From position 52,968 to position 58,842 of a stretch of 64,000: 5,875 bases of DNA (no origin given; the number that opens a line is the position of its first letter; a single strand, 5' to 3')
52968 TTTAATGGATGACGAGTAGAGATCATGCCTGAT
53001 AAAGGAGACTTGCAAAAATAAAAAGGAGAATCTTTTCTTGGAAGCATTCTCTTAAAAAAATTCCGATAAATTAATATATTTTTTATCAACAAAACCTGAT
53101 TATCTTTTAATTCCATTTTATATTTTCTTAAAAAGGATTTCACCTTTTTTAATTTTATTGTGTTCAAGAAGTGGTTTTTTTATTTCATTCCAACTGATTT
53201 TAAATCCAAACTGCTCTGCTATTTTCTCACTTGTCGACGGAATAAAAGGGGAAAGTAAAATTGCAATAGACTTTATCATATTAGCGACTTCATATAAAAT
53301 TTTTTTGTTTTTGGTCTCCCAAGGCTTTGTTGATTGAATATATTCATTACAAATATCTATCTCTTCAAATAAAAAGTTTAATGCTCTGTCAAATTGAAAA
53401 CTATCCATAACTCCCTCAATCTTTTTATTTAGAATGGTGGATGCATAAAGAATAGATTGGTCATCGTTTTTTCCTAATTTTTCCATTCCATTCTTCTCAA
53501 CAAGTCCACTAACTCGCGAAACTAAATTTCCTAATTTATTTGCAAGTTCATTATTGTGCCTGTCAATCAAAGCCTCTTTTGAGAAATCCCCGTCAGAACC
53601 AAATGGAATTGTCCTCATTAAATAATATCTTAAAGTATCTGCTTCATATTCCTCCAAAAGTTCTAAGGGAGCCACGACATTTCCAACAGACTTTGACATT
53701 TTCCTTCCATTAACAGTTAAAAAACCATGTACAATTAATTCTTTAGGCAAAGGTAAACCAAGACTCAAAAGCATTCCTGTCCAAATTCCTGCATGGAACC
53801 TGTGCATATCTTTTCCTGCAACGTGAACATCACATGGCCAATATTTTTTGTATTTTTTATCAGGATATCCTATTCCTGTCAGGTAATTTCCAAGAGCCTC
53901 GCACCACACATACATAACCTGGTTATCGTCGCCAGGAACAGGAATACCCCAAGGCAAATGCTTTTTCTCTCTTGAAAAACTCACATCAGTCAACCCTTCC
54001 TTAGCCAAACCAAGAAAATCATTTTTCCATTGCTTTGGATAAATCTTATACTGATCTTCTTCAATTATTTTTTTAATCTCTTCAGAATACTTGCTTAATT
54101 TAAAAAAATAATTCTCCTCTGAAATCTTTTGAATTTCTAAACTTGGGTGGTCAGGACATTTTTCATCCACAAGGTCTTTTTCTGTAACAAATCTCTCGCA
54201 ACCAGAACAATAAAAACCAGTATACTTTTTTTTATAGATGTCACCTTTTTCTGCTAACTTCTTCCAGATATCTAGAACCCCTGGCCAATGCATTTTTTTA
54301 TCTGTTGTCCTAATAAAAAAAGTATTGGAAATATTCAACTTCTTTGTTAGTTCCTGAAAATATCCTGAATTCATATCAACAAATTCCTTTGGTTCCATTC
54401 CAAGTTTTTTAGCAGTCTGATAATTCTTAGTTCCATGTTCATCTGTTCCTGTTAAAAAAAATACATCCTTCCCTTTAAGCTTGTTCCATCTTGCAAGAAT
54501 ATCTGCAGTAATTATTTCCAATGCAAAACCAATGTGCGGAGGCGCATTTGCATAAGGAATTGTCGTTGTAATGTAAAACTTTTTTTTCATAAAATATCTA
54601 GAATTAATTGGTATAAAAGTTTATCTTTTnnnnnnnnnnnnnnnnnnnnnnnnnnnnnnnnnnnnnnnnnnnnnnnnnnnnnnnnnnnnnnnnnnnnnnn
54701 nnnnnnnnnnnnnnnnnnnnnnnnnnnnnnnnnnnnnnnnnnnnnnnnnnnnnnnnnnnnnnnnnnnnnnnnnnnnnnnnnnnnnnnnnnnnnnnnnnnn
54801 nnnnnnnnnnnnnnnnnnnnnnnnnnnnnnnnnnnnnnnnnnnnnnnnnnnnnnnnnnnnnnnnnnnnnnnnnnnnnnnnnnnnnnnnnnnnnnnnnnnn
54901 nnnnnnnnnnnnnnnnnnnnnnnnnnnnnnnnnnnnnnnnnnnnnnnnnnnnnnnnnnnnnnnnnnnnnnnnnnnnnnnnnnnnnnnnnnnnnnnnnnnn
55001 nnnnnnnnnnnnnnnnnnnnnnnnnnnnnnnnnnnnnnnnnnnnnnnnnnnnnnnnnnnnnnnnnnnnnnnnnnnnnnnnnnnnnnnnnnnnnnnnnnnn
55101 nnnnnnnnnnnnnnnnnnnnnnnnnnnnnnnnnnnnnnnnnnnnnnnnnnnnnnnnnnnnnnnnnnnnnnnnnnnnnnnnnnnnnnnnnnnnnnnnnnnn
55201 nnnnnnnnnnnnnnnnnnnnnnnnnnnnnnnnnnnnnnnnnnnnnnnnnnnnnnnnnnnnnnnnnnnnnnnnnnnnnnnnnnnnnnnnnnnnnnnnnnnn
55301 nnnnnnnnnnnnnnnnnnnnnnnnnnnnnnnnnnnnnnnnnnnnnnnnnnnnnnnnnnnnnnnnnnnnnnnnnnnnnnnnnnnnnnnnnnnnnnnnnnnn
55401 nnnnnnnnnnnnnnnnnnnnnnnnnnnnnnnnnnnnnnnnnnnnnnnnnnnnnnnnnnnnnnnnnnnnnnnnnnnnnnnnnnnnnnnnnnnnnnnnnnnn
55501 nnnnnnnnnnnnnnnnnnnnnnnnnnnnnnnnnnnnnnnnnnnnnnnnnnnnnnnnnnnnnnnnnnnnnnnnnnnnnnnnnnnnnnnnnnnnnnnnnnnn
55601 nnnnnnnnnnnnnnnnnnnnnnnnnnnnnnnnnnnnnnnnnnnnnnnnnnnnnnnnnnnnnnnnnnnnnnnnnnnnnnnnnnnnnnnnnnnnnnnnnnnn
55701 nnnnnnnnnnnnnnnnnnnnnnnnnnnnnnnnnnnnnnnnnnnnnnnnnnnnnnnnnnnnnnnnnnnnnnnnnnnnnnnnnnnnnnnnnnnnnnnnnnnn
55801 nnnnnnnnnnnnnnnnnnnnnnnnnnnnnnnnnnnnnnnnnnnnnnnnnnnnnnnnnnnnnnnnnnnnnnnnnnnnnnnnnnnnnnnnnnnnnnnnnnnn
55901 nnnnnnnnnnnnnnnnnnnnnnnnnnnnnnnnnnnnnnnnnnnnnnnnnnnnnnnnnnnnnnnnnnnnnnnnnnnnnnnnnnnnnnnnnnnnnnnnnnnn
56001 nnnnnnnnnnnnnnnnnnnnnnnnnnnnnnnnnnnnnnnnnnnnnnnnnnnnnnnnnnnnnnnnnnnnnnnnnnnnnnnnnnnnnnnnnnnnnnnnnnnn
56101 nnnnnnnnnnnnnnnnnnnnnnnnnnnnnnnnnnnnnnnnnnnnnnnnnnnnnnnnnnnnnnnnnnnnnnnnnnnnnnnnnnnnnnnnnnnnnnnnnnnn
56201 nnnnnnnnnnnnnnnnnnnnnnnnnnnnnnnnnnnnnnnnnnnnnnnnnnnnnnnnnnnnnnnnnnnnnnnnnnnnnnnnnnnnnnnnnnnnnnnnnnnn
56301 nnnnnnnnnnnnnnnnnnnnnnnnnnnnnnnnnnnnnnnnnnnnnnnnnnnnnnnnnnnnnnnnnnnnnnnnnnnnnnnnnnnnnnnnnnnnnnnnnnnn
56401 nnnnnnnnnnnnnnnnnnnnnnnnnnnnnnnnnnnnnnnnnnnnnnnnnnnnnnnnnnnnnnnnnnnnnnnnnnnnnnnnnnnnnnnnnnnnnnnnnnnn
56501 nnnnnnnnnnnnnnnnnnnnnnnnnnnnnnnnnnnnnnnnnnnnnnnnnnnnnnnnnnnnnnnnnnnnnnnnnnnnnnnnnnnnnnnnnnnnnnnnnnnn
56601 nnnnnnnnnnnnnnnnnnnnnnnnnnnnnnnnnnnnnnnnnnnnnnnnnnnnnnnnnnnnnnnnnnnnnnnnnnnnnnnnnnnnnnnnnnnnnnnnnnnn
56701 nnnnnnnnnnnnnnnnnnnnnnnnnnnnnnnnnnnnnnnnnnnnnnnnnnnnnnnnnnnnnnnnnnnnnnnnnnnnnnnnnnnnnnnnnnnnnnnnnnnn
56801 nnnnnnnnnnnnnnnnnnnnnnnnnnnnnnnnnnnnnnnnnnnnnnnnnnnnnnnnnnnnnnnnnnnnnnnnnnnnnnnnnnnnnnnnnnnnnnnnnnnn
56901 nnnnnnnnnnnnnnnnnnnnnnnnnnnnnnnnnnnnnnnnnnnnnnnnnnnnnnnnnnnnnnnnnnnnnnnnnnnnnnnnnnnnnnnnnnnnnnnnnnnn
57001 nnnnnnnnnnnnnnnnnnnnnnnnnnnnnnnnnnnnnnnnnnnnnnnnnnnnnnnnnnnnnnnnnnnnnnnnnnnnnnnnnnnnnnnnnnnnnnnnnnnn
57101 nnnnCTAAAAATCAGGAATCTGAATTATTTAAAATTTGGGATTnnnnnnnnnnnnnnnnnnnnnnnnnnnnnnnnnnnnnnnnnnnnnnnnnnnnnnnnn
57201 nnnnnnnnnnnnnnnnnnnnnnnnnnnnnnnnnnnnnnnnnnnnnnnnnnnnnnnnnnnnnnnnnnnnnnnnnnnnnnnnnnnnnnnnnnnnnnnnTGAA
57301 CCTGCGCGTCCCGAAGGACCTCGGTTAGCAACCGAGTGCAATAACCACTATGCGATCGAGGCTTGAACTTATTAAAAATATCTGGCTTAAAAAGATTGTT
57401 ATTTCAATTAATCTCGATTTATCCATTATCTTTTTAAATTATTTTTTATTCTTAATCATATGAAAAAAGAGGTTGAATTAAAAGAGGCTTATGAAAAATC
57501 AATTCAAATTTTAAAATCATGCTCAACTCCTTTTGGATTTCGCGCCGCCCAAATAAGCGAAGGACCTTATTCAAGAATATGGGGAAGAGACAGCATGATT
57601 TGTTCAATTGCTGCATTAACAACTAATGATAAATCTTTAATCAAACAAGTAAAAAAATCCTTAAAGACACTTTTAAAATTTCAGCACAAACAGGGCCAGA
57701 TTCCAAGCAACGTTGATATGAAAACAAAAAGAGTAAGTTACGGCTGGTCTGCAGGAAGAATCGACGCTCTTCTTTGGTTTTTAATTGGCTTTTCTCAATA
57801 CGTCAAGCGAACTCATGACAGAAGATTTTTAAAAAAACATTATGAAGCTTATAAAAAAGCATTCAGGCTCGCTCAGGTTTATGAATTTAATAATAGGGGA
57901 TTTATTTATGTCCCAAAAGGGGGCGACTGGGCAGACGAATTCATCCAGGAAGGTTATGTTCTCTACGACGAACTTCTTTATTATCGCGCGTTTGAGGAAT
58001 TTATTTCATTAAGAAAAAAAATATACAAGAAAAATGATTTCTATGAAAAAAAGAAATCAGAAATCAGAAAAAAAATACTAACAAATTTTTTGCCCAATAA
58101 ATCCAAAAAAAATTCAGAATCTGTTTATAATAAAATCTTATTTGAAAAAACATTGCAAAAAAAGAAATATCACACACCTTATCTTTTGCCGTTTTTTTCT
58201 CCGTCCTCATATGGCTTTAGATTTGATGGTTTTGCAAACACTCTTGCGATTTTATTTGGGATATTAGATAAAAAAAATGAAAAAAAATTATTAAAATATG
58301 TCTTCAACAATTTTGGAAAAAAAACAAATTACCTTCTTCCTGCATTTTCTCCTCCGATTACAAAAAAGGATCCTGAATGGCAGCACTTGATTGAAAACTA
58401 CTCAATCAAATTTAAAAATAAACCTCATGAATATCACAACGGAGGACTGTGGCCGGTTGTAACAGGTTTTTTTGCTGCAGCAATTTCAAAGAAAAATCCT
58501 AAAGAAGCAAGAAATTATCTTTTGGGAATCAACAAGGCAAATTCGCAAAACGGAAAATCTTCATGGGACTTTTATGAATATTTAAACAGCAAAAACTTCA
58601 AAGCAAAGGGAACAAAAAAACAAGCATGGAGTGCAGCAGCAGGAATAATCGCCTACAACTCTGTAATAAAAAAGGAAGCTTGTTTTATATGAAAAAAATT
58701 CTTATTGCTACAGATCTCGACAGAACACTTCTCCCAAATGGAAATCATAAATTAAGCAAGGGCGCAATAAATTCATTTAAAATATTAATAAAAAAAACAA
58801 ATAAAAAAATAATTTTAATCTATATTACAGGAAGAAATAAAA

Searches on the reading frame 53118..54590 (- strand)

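Call 9: search_protein_families(library=pfam, proteins=[window:53118-54590:-], max_evalue=0.01)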
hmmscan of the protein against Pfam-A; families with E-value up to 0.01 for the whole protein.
window:53118-54590:- (490 aa): 6 families
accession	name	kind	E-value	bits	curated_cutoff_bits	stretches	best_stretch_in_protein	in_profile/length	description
PF09334.17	tRNA-synt_1g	-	6.2e-102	341.7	20.1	2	157-360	180-390/391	tRNA synthetases class I (M)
PF00133.28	tRNA-synt_1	-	6.9e-34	117.7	22.7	3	222-327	295-405/414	tRNA synthetases class I (I, L, M and V)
PF01406.26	tRNA-synt_1e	-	9.3e-16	58.5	27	1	17-341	22-296/301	tRNA synthetases class I (C) catalytic domain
PF08264.19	Anticodon_1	-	3.7e-11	43.6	25.1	1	377-469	1-106/148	Anticodon-binding domain of tRNA ligase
PF01921.24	tRNA-synt_1f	-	2.3e-07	30.5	27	1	254-329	236-314/360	tRNA synthetases class I (K)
PF19303.5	Anticodon_3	-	1.5e-06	28.6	23.5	1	389-490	23-135/152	Anticodon binding domain of methionyl tRNA ligase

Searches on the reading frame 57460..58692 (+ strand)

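Call 9: search_protein_families(library=pfam, proteins=[window:57460-58692:+], max_evalue=0.01)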
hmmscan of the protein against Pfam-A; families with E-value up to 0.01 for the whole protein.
window:57460-58692:+ (410 aa): 4 families
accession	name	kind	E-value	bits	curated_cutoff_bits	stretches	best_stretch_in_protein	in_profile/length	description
PF12899.13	Glyco_hydro_100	-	9.2e-19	67.9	23.6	1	34-398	29-428/435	Alkaline and neutral invertase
PF06202.20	GDE_C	-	4.4e-13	49.3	21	2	37-142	25-115/367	Amylo-alpha-1,6-glucosidase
PF22422.2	MGH1-like_GH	-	6e-06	26.5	27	1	259-391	242-356/356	Mannosylglycerate hydrolase MGH1-like glycoside hydrolase domain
PF17389.8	Bac_rhamnosid6H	-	0.00062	19.6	24.5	1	41-224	44-227/339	Bacterial alpha-L-rhamnosidase 6 hairpin glycosidase domain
